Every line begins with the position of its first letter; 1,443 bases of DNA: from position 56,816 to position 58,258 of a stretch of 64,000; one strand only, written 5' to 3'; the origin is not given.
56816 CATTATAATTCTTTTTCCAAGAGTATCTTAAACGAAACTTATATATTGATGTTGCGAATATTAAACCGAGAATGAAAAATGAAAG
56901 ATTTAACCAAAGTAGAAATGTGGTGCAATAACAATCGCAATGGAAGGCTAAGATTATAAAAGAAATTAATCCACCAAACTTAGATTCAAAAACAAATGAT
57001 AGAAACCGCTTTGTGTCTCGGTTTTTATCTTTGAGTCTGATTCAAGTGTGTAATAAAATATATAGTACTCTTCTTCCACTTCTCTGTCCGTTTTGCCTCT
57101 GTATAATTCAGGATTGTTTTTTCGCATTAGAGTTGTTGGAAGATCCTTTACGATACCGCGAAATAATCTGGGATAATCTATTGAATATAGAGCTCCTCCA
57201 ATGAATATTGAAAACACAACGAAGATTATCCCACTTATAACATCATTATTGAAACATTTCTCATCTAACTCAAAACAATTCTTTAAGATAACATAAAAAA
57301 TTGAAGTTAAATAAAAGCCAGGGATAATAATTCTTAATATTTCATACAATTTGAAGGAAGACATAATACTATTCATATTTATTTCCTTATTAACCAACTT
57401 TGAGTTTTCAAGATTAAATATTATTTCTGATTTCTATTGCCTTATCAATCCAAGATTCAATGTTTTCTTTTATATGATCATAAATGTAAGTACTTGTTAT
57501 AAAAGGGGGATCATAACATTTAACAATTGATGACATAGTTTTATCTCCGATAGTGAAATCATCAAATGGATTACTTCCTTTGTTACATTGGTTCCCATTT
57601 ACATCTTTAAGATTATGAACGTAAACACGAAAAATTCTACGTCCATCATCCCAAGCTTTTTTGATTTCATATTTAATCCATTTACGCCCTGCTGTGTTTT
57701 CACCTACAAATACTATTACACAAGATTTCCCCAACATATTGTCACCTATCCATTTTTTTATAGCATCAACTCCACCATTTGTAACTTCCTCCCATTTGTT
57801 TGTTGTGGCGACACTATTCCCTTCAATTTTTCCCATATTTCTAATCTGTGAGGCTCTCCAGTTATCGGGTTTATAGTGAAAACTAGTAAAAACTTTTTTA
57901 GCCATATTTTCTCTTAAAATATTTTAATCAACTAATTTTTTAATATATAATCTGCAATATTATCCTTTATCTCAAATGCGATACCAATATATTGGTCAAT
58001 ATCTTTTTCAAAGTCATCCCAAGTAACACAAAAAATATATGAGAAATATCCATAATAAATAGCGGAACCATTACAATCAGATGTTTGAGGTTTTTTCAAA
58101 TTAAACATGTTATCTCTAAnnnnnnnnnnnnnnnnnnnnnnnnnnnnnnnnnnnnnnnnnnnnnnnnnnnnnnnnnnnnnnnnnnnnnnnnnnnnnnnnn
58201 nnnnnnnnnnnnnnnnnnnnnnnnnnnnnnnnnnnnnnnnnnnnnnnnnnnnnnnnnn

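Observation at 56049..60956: Array of four different TIR-fold genes plus a stand-alone SLOG-like gene: Thoeris-like, but not a described architecture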

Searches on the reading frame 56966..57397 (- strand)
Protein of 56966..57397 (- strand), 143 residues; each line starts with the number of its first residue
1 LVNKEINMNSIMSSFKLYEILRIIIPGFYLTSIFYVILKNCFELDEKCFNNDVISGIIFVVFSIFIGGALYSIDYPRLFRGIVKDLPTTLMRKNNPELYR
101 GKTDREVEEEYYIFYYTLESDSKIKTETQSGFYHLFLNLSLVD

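Call 3: search_protein_families(library=pfam, proteins=[window:56966-57397:-], max_evalue=0.1)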
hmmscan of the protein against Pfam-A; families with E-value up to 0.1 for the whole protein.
window:56966-57397:- (143 aa): 1 family
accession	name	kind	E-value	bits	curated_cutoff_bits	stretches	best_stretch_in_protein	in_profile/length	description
PF03006.26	HlyIII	-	0.044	13.9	26.2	1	14-79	134-197/224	Haemolysin-III related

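Call 4: search_protein_families(library=padloc, proteins=[window:56966-57397:-], max_evalue=0.1)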
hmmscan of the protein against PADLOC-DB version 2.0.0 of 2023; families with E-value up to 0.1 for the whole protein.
window:56966-57397:- (143 aa): 2 families
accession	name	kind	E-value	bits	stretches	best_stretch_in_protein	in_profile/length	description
PDLC01604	tm_4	-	1.3e-06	27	1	12-121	1-107/215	CAS-VI-B; associated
PDLC01605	Csx27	-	9.6e-06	24.2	1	12-74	1-58/206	CAS-VI-B; associated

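Call 6: search_protein_families(library=ncbifam, proteins=[window:56966-57397:-], max_evalue=0.1)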
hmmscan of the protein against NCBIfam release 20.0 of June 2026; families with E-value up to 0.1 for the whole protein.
window:56966-57397:- (143 aa): 1 family
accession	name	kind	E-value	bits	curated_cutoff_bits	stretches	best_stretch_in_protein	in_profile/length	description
NF040557.1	CAS_Csx27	equivalog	7.7e-05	22.8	65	1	12-95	1-85/223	type VI-B CRISPR accessory protein Csx27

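Call 33: find_homologous_proteins(query=window:56966-57376:-, max_evalue=0.001)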
Query window:56966-57376:- (136 aa): 3 proteins with E <= 0.001 among 10 candidates.
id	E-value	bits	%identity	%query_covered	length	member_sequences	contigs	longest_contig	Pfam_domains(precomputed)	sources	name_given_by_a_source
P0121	3.5e-83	294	100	100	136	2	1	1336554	-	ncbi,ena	-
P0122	3.3e-66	239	81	99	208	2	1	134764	-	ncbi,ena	-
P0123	1.2e-54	202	66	99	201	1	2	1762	-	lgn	-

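Call 34: find_encoding_contigs(protein=P0122, flank=10000, max_places=3)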
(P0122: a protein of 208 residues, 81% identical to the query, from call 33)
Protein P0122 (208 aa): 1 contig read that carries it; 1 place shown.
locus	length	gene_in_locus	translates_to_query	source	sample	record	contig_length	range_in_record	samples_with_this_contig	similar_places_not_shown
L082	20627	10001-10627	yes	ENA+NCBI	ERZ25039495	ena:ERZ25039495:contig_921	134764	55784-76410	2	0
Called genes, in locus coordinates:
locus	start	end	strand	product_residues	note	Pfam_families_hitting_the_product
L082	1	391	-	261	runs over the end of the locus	-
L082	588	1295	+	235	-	PF14329:DUF4386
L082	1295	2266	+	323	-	PF08240:ADH_N, PF00107:ADH_zinc_N, PF13602:ADH_zinc_N_2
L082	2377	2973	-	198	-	PF28474:DUF8412, PF13376:OmdA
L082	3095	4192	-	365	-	PF08450:SGL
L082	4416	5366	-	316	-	PF05368:NmrA, PF13460:NAD_binding_10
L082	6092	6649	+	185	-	-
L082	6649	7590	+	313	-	PF03781:FGE-sulfatase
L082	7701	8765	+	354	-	-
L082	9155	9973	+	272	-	-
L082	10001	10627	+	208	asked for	-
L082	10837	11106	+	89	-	-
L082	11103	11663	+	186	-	-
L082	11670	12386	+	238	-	PF07505:DUF5131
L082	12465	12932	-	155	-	-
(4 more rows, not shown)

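Call 35: find_encoding_contigs(protein=P0121, flank=10000, max_places=3)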
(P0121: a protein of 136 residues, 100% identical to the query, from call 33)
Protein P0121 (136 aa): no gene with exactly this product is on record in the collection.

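Call 36: find_encoding_contigs(protein=P0123, flank=10000, max_places=3)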
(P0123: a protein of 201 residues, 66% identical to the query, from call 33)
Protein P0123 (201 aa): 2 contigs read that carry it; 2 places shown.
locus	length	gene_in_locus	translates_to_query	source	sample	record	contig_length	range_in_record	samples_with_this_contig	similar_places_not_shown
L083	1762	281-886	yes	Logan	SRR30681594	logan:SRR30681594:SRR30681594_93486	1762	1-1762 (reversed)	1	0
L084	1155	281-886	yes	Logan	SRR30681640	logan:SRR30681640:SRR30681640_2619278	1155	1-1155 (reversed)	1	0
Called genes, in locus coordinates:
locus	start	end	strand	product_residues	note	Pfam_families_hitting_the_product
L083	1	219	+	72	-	?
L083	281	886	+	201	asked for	-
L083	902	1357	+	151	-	-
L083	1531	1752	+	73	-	-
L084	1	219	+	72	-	?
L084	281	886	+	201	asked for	-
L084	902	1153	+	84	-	?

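Call 57: search_protein_families(library=pfam, proteins=[P0122, P0123], max_evalue=1)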
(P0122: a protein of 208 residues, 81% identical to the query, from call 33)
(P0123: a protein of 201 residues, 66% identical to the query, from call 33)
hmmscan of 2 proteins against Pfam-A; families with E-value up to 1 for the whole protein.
P0122 (208 aa): 2 families
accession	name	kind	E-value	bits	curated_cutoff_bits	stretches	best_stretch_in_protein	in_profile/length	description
PF01080.22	Presenilin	-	0.016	14.4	34.3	1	100-178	35-115/408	Presenilin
PF12811.12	BaxI_1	-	0.31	11.1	26.2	1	7-81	131-203/233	Bax inhibitor 1 like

P0123 (201 aa): 1 family
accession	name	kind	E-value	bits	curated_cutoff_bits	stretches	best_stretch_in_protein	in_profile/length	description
PF19230.4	DUF5883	-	0.15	12.6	25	0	15-72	50-106/120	Family of unknown function (DUF5883)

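Call 58: search_protein_families(library=padloc, proteins=[P0122, P0123], max_evalue=1)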
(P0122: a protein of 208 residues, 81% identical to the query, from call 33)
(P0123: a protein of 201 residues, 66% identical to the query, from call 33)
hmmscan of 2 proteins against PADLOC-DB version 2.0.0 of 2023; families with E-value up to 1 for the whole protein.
P0122 (208 aa): 2 families
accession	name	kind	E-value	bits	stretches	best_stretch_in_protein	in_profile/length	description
PDLC01605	Csx27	-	1.7e-07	29.9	2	5-67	1-58/206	CAS-VI-B; associated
PDLC01604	tm_4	-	2.9e-05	22.5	2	5-88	1-81/215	CAS-VI-B; associated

P0123 (201 aa): 2 families
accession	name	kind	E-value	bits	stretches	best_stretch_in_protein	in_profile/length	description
PDLC01605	Csx27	-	1.5e-06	26.8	2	73-174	83-185/206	CAS-VI-B; associated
PDLC01604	tm_4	-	0.005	15.2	1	7-172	3-160/215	CAS-VI-B; associated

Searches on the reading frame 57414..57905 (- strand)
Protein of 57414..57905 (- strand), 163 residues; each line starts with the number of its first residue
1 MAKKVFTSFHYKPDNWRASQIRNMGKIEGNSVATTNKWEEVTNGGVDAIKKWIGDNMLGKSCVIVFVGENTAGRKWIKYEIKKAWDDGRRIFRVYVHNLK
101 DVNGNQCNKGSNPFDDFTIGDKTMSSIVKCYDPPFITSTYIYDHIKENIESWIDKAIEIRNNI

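Call 3: search_protein_families(library=pfam, proteins=[window:57414-57905:-], max_evalue=0.1)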
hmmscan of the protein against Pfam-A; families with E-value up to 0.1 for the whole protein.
window:57414-57905:- (163 aa): 2 families
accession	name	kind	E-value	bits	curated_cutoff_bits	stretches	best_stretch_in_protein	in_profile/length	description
PF08937.16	ThsB_TIR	-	6.8e-25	87.8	21.2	1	6-100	1-99/100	Thoeris protein ThsB, TIR-like domain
PF13676.11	TIR_2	-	0.0027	18.6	28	1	29-98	24-93/122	TIR domain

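Call 4: search_protein_families(library=padloc, proteins=[window:57414-57905:-], max_evalue=0.1)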
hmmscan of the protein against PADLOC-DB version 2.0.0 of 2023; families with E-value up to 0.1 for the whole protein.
window:57414-57905:- (163 aa): 7 families
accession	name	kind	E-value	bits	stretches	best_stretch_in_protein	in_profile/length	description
PDLC00433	ThsB1|ThsB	-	2.3e-70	233.9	1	1-162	1-163/164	TIR-like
PDLC04688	PDC-M50B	-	3.7e-59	197.6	1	1-161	1-160/162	-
PDLC00431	ThsB1|ThsB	-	2e-53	179.1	1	1-161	1-161/162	TIR-like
PDLC00418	ThsB1|ThsB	-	7.6e-08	30.4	1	3-103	5-107/155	TIR-like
PDLC00428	ThsB1|ThsB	-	0.00014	20.3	1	1-83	1-99/219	TIR-like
PDLC00429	ThsB1|ThsB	-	0.0035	15.4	1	47-109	52-115/167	TIR-like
PDLC00153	HamA1|HamA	-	0.0042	14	1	75-155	237-309/541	DUF1837 domain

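Call 6: search_protein_families(library=ncbifam, proteins=[window:57414-57905:-], max_evalue=0.1)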
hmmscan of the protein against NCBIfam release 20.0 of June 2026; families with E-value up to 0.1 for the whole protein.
window:57414-57905:- (163 aa): 0 families

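Call 45: search_solved_structures(query=window:57414-57905:-, max_evalue=1, show_alignments=2)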
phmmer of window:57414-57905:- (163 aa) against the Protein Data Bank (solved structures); distinct sequences matched with E-value up to 1: 4.
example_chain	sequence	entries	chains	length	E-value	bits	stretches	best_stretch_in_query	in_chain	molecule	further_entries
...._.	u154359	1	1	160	5e-38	133.7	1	1-158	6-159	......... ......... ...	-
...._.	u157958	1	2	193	2.2e-16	63.2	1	1-116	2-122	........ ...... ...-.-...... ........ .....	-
6lhy_A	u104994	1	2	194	2.3e-16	63.2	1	1-116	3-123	DUF1863 domain-containing protein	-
8fz9_A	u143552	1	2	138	6.7e-05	25.9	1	47-105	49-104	TIR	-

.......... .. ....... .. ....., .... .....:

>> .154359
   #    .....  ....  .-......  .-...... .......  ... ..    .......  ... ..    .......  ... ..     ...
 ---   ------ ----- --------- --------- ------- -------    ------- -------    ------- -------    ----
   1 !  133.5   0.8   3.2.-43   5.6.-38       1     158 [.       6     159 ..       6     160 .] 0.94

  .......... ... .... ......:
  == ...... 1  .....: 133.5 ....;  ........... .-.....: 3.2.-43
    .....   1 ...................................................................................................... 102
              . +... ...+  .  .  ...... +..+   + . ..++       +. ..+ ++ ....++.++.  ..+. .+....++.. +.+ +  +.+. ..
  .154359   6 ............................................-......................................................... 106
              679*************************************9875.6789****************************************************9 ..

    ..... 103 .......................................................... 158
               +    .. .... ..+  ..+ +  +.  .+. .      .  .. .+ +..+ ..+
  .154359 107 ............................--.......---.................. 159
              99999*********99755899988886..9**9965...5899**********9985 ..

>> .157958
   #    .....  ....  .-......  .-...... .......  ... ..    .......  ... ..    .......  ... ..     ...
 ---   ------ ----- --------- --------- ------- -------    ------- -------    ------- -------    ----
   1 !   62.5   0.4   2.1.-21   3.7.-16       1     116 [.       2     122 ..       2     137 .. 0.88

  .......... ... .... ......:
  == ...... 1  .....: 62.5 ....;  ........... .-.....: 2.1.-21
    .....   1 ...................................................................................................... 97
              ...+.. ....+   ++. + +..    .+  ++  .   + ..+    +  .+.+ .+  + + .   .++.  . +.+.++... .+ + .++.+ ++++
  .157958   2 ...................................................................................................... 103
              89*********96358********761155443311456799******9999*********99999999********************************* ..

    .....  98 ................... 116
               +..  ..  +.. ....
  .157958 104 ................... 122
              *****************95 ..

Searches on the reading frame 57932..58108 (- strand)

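Call 3: search_protein_families(library=pfam, proteins=[window:57932-58108:-], max_evalue=0.1)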
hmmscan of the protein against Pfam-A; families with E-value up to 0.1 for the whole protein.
window:57932-58108:- (58 aa): 0 families

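Call 4: search_protein_families(library=padloc, proteins=[window:57932-58108:-], max_evalue=0.1)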
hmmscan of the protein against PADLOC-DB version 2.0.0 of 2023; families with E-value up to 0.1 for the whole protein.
window:57932-58108:- (58 aa): 2 families
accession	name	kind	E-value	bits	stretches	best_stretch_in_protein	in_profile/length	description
PDLC00428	ThsB1|ThsB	-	4.6e-11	41.4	1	1-56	159-215/219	TIR-like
PDLC00438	ThsB1|ThsB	-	0.0012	16.8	1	2-54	148-200/206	TIR-like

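Call 6: search_protein_families(library=ncbifam, proteins=[window:57932-58108:-], max_evalue=0.1)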
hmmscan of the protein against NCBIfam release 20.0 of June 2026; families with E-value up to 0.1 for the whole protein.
window:57932-58108:- (58 aa): 0 families
